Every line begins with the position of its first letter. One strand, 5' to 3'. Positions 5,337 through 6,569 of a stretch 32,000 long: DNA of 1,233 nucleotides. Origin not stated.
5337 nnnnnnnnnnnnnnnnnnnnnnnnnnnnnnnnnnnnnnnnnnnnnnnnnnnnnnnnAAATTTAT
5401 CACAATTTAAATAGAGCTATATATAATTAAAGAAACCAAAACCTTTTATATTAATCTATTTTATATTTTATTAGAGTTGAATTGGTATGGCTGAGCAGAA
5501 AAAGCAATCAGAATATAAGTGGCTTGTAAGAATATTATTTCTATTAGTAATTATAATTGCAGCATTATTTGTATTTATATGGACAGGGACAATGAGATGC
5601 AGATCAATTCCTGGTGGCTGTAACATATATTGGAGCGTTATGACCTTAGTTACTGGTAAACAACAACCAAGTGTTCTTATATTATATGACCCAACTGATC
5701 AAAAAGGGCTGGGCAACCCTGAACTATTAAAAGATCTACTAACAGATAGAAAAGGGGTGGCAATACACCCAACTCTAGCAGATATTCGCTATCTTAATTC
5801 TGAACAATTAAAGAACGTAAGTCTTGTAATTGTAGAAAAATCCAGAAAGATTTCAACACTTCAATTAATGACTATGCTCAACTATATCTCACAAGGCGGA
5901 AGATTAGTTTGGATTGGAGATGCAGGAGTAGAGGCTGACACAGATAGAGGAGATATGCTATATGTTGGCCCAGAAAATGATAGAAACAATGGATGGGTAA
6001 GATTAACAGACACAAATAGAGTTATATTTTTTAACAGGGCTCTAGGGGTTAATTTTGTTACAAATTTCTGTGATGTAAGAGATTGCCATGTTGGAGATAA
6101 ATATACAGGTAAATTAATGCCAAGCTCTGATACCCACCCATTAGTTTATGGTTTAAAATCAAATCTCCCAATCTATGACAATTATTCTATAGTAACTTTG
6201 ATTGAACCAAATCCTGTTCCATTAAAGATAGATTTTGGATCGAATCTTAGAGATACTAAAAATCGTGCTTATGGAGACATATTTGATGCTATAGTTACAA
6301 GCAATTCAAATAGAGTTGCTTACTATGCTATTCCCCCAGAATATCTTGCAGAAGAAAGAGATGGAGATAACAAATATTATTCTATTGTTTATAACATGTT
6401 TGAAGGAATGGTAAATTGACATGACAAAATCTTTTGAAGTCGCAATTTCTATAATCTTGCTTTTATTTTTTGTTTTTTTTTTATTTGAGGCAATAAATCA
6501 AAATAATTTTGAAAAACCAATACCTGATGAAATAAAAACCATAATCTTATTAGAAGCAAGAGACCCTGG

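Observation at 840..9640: Orphan type-IV-filament-like surface machine: ATPase plus pilin-like and giant extracellular proteins, with no platform protein or prepilin peptidase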

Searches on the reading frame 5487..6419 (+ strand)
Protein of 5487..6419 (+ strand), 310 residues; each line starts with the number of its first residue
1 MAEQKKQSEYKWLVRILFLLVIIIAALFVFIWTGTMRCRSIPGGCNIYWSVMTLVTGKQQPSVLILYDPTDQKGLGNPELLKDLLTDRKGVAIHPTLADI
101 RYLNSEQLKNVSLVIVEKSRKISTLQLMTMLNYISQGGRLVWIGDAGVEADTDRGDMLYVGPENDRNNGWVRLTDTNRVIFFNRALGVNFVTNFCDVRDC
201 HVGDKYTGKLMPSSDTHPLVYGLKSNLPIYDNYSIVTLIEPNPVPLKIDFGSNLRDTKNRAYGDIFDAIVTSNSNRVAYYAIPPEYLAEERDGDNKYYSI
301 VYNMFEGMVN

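Call 4: search_protein_families(library=pfam, proteins=[window:5487-6419:+], max_evalue=1)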
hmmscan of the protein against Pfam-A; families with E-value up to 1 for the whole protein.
window:5487-6419:+ (310 aa): 4 families
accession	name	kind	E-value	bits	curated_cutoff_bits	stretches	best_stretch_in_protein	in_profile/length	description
PF09822.16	ABC_transp_aux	-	0.048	13.3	34.7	1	109-154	44-89/288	ABC-type uncharacterized transport system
PF13604.12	AAA_30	-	0.073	13.2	27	1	97-160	77-139/191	AAA domain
PF14258.12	DUF4350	-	0.085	13.6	30.4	1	85-147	16-75/181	Domain of unknown function (DUF4350)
PF05624.19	LSR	-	0.68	10.5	25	0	17-49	3-35/48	Lipolysis stimulated receptor (LSR)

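Call 6: search_protein_families(library=ncbifam, proteins=[window:5487-6419:+], max_evalue=0.1)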
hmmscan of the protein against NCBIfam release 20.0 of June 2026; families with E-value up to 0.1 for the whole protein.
window:5487-6419:+ (310 aa): 0 families

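Call 41: list_cluster_members(proteins=[P0045, P0044, P0050, P0059, window:5487-6419:+, window:7280-7630:+, window:6784-7269:+, window:6421-6774:+])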
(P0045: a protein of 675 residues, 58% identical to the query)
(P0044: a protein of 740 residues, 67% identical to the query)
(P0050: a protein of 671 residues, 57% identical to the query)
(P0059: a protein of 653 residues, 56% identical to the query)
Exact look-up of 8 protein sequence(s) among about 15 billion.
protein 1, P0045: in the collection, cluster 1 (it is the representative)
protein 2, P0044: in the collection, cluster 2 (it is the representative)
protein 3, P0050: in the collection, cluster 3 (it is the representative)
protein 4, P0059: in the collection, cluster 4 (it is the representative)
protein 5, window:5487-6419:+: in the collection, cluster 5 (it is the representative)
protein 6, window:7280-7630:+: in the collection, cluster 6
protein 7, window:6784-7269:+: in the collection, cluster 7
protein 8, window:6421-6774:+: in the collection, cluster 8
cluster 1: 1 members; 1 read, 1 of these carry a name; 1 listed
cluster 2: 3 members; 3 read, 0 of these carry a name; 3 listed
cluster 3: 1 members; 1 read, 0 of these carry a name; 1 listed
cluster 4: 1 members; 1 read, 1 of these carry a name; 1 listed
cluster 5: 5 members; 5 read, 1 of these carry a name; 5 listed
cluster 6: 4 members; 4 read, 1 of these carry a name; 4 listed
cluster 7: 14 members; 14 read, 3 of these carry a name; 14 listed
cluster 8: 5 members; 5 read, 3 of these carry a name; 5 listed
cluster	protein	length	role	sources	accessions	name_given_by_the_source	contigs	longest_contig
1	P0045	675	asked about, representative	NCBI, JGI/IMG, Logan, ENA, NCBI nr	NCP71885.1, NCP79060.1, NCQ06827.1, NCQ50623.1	Flp pilus assembly complex ATPase component [archaeon]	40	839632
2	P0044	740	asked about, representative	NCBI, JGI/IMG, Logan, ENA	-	-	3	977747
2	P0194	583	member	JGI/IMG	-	-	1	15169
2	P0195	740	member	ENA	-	-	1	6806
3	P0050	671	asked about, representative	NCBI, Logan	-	-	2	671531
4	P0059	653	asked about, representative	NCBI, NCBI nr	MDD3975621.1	MAG: type II/IV secretion system ATPase subunit [Candidatus ainarchaeum sp.] | type II/IV secretion system ATPase subunit [Candidatus ainarchaeum sp.]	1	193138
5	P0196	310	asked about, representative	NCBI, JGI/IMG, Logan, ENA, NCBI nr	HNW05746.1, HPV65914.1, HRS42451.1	MAG TPA: hypothetical protein PK655_00465 [archaeon] | hypothetical protein | hypothetical protein [archaeon]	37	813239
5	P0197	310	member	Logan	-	-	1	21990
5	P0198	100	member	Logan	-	-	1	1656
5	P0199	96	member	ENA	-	-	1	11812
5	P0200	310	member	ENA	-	-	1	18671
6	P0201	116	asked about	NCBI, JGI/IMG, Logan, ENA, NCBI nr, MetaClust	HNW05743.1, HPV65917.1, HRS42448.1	MAG TPA: hypothetical protein PK655_00480 [archaeon] | hypothetical protein [archaeon] | \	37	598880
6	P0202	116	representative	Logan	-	-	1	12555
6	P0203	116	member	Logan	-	-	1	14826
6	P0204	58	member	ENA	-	-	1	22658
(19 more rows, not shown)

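Call 43: search_protein_families(library=pfam, alignment_id=A3, max_evalue=1)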
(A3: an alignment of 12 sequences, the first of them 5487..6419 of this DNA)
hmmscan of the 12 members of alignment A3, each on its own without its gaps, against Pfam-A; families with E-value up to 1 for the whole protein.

A. member 1, window:5487-6419:+ (310 aa): 4 families
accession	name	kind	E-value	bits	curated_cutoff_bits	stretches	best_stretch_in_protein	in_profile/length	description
PF09822.16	ABC_transp_aux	-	0.048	13.3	34.7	1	109-154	44-89/288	ABC-type uncharacterized transport system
PF13604.12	AAA_30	-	0.073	13.2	27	1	97-160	77-139/191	AAA domain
PF14258.12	DUF4350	-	0.085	13.6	30.4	1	85-147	16-75/181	Domain of unknown function (DUF4350)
PF05624.19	LSR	-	0.68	10.5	25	0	17-49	3-35/48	Lipolysis stimulated receptor (LSR)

B. families by the number of members that match (of 12 scanned): 12 families
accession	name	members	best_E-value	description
PF09822.16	ABC_transp_aux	10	0.0045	ABC-type uncharacterized transport system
PF13604.12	AAA_30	6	0.0035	AAA domain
PF23355.1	IFT52_GIFT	4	0.027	IFT52 GIFT domain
PF14258.12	DUF4350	3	0.027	Domain of unknown function (DUF4350)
PF11375.13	DUF3177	2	0.041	Protein of unknown function (DUF3177)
PF02562.22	PhoH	2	0.047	PhoH-like protein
PF22369.2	GLMA_2nd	2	0.069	GLMA-like, second domain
PF13198.11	DUF4014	2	0.14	Protein of unknown function (DUF4014)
PF22039.1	HUTI_composite_bact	2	0.22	Imidazolonepropionase-like composite domain, bacteria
PF11023.14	DUF2614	1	0.053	Zinc-ribbon containing domain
PF16544.10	STAR_dimer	1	0.16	Homodimerisation region of STAR domain protein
PF05624.19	LSR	1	0.68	Lipolysis stimulated receptor (LSR)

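Call 44: search_solved_structures(query=A3, max_evalue=10, show_alignments=2)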
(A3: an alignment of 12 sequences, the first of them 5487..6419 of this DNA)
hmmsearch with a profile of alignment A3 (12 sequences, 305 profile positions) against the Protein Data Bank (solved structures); distinct sequences matched with E-value up to 10: 4.
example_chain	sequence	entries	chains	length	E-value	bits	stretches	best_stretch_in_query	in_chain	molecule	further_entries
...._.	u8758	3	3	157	0.61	12.2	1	183-234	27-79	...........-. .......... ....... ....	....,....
1ycl_A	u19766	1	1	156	0.61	12.2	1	183-234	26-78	S-ribosylhomocysteinase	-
1ie0_A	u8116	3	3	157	0.64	12.1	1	183-234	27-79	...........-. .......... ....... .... | S-ribosylhomocysteine lyase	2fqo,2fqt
6fi2_A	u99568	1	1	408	0.93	11.6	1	131-191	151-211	VexL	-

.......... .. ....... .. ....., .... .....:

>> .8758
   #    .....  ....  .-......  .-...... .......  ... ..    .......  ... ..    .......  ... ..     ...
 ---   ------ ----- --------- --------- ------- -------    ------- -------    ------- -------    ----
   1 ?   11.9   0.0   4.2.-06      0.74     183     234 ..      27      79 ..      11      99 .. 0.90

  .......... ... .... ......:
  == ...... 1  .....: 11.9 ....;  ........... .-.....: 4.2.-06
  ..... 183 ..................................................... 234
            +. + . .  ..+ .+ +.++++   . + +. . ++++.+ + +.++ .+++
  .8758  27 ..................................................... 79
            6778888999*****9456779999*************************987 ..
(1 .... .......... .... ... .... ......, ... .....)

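Call 49: search_protein_representatives(protein=window:5487-6419:+)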
Query: 310 residues. Proteins with E-value up to 0.001 (for the whole library): 133; up to 1e-10: 88; up to 1e-30: 29. The best 133 are listed.
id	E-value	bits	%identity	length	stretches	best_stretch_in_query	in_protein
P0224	2.6e-91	322.3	97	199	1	1-153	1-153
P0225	1.2e-90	320.1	53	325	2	5-214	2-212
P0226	1.3e-47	178.8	40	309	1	11-309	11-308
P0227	2.1e-47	178.1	40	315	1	3-308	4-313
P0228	2.1e-47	178.1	40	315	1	7-309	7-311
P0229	2.4e-46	174.6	38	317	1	5-309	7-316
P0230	4.4e-44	167.2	36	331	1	14-291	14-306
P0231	5.0e-44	167.0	38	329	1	13-309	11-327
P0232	1.3e-43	165.6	35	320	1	8-308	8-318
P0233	8.0e-42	159.8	39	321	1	11-287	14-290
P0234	1.9e-41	158.5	36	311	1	15-309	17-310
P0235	9.4e-41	156.2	35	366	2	11-157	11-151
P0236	7.8e-40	153.2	36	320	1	11-309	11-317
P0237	1.3e-39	152.5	37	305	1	14-309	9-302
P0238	4.7e-38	147.4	38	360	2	8-153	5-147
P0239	5.2e-38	147.2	36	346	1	14-308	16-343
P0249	6.2e-32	127.3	35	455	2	7-255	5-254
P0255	3.6e-30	121.5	28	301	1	9-309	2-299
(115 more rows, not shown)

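Call 50: find_encoding_contigs(protein=P0226, flank=10000, max_places=2)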
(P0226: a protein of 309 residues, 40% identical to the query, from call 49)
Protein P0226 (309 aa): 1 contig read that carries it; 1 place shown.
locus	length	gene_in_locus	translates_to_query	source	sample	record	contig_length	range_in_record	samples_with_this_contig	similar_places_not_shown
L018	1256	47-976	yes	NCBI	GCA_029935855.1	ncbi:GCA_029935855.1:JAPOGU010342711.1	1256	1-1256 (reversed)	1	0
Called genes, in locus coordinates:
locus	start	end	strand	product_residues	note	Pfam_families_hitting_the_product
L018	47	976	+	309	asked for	-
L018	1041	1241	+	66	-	-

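Call 51: list_cluster_members(proteins=[P0227, P0229, P0230, P0231, P0232, P0233, P0234, P0239, P0249, P0255])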
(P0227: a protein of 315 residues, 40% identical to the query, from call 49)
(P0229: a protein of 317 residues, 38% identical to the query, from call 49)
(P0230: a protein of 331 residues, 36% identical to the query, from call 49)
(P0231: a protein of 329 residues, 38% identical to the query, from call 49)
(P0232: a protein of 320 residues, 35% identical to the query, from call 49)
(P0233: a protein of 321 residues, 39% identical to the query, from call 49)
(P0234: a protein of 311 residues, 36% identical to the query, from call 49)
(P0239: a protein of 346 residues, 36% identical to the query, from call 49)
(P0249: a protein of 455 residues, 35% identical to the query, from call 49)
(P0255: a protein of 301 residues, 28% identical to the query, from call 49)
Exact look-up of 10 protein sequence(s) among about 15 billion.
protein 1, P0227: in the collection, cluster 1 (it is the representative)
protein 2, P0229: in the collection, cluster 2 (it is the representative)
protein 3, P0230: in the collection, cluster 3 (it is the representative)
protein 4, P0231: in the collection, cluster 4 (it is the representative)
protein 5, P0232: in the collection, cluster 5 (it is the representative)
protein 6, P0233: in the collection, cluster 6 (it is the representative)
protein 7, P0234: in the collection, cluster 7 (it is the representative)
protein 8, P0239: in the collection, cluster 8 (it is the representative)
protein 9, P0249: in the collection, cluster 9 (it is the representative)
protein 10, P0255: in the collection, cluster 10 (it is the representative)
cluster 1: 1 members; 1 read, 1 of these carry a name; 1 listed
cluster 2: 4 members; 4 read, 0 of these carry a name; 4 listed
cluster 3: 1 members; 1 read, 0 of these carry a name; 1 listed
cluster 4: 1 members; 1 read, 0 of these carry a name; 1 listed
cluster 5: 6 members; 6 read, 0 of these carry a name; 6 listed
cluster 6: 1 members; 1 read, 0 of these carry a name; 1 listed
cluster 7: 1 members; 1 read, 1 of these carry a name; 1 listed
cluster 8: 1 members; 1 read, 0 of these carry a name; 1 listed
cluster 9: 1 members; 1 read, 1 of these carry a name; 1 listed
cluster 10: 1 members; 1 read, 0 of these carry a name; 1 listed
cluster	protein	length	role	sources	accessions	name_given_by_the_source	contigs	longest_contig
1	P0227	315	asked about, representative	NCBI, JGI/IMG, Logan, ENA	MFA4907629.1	MAG: hypothetical protein WC602_05150 [archaeon]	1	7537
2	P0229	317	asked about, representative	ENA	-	-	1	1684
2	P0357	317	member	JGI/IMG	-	-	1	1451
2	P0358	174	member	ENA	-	-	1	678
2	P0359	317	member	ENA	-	-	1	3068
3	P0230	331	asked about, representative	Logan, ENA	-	-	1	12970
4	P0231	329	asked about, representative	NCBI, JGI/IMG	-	-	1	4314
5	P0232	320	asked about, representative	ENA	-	-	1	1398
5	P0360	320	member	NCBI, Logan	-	-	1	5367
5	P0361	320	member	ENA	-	-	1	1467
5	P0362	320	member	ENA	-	-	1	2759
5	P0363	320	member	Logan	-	-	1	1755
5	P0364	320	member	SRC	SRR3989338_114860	-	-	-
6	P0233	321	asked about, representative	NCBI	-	-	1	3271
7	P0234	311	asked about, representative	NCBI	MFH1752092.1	MAG: hypothetical protein ABH821_04110 [archaeon]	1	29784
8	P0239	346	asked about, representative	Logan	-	-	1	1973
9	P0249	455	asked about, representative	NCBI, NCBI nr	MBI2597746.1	MAG: hypothetical protein HYW50_00960 [Candidatus Diapherotrites archaeon] | hypothetical protein [Candidatus Diapherotrites archaeon]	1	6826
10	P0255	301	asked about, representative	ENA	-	-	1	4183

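Call 52: find_encoding_contigs(protein=P0234, flank=10000, max_places=1)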
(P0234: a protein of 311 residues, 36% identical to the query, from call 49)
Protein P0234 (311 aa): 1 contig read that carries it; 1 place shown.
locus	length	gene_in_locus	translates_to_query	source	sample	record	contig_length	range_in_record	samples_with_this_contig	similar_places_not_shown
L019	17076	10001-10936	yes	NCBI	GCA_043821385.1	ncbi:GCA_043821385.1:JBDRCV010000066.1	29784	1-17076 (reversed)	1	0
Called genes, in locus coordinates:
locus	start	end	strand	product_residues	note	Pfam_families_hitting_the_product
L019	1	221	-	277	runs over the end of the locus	-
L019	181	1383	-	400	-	PF00155:Aminotran_1_2, PF00266:Aminotran_5 (weak), PF01053:Cys_Met_Meta_PP (weak), PF01041:DegT_DnrJ_EryC1 (weak)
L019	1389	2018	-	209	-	PF13549:ATP-grasp_5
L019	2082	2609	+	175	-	PF00156:Pribosyltran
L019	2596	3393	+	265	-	PF01048:PNP_UDP_1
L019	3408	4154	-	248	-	-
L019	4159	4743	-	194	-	-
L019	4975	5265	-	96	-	-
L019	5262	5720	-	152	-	PF06695:Sm_multidrug_ex, PF09335:VTT_dom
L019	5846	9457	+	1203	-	-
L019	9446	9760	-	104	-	PF07760:DUF1616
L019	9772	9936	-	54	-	PF03911:Sec61_beta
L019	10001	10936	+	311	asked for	-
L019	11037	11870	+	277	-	-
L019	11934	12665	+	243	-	-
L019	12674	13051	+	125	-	-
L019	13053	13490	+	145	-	PF00293:NUDIX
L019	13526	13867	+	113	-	PF00520:Ion_trans (weak), PF07885:Ion_trans_2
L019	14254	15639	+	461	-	PF00206:Lyase_1, PF08328:ASL_C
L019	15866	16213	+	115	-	PF02643:DUF192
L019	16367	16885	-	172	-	-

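Call 53: find_encoding_contigs(protein=P0230, flank=10000, max_places=1)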
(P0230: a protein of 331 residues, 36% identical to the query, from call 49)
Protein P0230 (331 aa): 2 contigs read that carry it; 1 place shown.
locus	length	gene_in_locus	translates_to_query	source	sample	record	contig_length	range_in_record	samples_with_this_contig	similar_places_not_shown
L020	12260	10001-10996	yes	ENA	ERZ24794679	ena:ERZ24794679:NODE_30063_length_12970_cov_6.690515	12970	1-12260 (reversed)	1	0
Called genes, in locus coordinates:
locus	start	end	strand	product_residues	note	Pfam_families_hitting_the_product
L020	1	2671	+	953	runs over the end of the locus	PF00133:tRNA-synt_1, PF01921:tRNA-synt_1f (faint), PF09334:tRNA-synt_1g, PF01406:tRNA-synt_1e (weak), PF09334:tRNA-synt_1g, PF08264:Anticodon_1, PF19302:DUF5915 (weak)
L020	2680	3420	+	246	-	PF01026:TatD_DNase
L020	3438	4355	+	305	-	PF01916:DS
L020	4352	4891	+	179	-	-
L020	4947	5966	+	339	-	PF00106:adh_short (weak), PF01073:3Beta_HSD, PF01370:Epimerase, PF02719:Polysacc_synt_2, PF04321:RmlD_sub_bind, PF07993:NAD_binding_4, PF08659:KR (weak), PF16363:GDP_Man_Dehyd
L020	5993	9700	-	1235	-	-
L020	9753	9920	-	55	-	PF03911:Sec61_beta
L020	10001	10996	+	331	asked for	-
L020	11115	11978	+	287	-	-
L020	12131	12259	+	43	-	?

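Call 65: search_protein_families(library=pfam, proteins=[L019:5846-9457:+], max_evalue=0.01)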
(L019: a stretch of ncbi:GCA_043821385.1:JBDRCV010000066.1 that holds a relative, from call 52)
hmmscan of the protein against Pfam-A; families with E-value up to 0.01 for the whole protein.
L019:5846-9457:+ (1203 aa): 0 families

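Call 69: predict_structure(alignment_id=A5)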
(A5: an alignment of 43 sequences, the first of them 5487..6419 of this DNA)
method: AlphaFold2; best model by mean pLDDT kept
length: 310 residues; sequences in the alignment: 43
mean_pLDDT: 92.3   pTM: 0.89
mean pLDDT of the five models: 92.3, 91.8, 90.8, 90.6, 90.6
residues with pLDDT >= 90: 246; 70-90: 50; 50-70: 14; < 50: 0
segments of 3 or more residues with pLDDT < 50: none
pLDDT, mean of each block of 10 residues (from residue 1): 72 95 94 86 90 86 96 97 92 96 96 97 97 96 98 92 77 94 97 95 84 95 94 96 96 96 98 96 93 79 93
secondary structure, 60 per line:
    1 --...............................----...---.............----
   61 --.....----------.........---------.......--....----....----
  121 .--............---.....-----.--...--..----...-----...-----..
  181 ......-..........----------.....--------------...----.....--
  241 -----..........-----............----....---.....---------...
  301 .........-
elements in order: H3-33 H44-56 E63-67 H78-86 E96-99 H105-108 E113-116 H124-135 E139-143 E171-173 E179-181 H182-186 E188-193 H194-197 E208-212 E227-229 E234-238 E246-255 E261-272 E277-280 H284-288 H298-309

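Call 71: fold_search(model_id=the predicted structure, library=pdb)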
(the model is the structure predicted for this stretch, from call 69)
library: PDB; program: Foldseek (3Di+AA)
matches with E <= 10: 1174; with E <= 0.001: 132
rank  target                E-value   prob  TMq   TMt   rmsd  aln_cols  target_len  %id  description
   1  5e9a_A                3.3e-08  1.00  0.50  0.24   9.6       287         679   13  Crystal structure analysis of the cold-adamped beta-galactosidase from Rahnella sp. R3 (released 2016-10-26)
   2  4pxy_A                5.5e-08  1.00  0.53  0.65   4.6       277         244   14  Crystal structure of a Putative thua-like protein (BACUNI_01602) from Bacteroides uniformis ATCC 8492 at 1.50 A resolu (released 2014-04-23)
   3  5xb7_F                6.6e-08  1.00  0.48  0.23   5.2       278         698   12  GH42 alpha-L-arabinopyranosidase from Bifidobacterium animalis subsp. lactis Bl-04 (released 2017-11-01)
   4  8ibs_A                9.6e-08  1.00  0.44  0.21   9.5       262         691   14  Crystal structure of GH42 beta-galactosidase BiBga42A from Bifidobacterium longum subspecies infantis E160A/E318A muta (released 2023-06-07)
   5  4jqs_A                1.6e-07  1.00  0.53  0.65   4.5       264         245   14  Crystal structure of a Putative thua-like protein (BACUNI_01602) from Bacteroides uniformis ATCC 8492 at 2.30 A resolu (released 2013-05-08)
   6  5dfa_A                1.6e-07  1.00  0.47  0.23   8.2       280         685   12  3D structure of the E323A catalytic mutant of Gan42B, a GH42 beta-galactosidase from G. stearothermophilus (released 2015-12-09)
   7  5e9a_B                1.8e-07  1.00  0.51  0.24   6.6       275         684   12  Crystal structure analysis of the cold-adamped beta-galactosidase from Rahnella sp. R3 (released 2016-10-26)
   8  8ibt_A                1.8e-07  1.00  0.42  0.21   9.8       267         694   13  Crystal structure of GH42 beta-galactosidase BiBga42A from Bifidobacterium longum subspecies infantis E318S mutant in  (released 2023-06-07)
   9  4oif_A                1.9e-07  1.00  0.48  0.23   6.6       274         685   13  3D structure of Gan42B, a GH42 beta-galactosidase from G. (released 2015-02-04)
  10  4oif_B                2.5e-07  1.00  0.48  0.23   8.0       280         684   12  3D structure of Gan42B, a GH42 beta-galactosidase from G. (released 2015-02-04)
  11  5dfa_B                2.6e-07  1.00  0.47  0.23   8.3       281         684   12  3D structure of the E323A catalytic mutant of Gan42B, a GH42 beta-galactosidase from G. stearothermophilus (released 2015-12-09)
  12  5xb7_A                3.6e-07  1.00  0.45  0.22   5.5       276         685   11  GH42 alpha-L-arabinopyranosidase from Bifidobacterium animalis subsp. lactis Bl-04 (released 2017-11-01)
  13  5xb7_B                4.3e-07  1.00  0.46  0.22   5.6       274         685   12  GH42 alpha-L-arabinopyranosidase from Bifidobacterium animalis subsp. lactis Bl-04 (released 2017-11-01)
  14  8ibt_B                4.3e-07  1.00  0.47  0.23   9.4       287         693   12  Crystal structure of GH42 beta-galactosidase BiBga42A from Bifidobacterium longum subspecies infantis E318S mutant in  (released 2023-06-07)
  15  3tts_A                4.6e-07  1.00  0.50  0.24   4.8       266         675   10  Crystal structure of beta-galactosidase from Bacillus circulans sp. alkalophilus (released 2012-03-21)
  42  3rht_A                7.3e-06  1.00  0.43  0.52   7.8       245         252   16  Crystal structure of type 1 glutamine amidotransferase (GATase1)-like protein from Planctomyces limnophilus (released 2011-04-27)
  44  5fms_A                8.3e-06  1.00  0.45  0.58   6.3       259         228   12  mmIFT52 N-terminal domain (released 2016-03-09)
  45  5fms_B                8.3e-06  1.00  0.45  0.59   6.3       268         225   15  mmIFT52 N-terminal domain (released 2016-03-09)
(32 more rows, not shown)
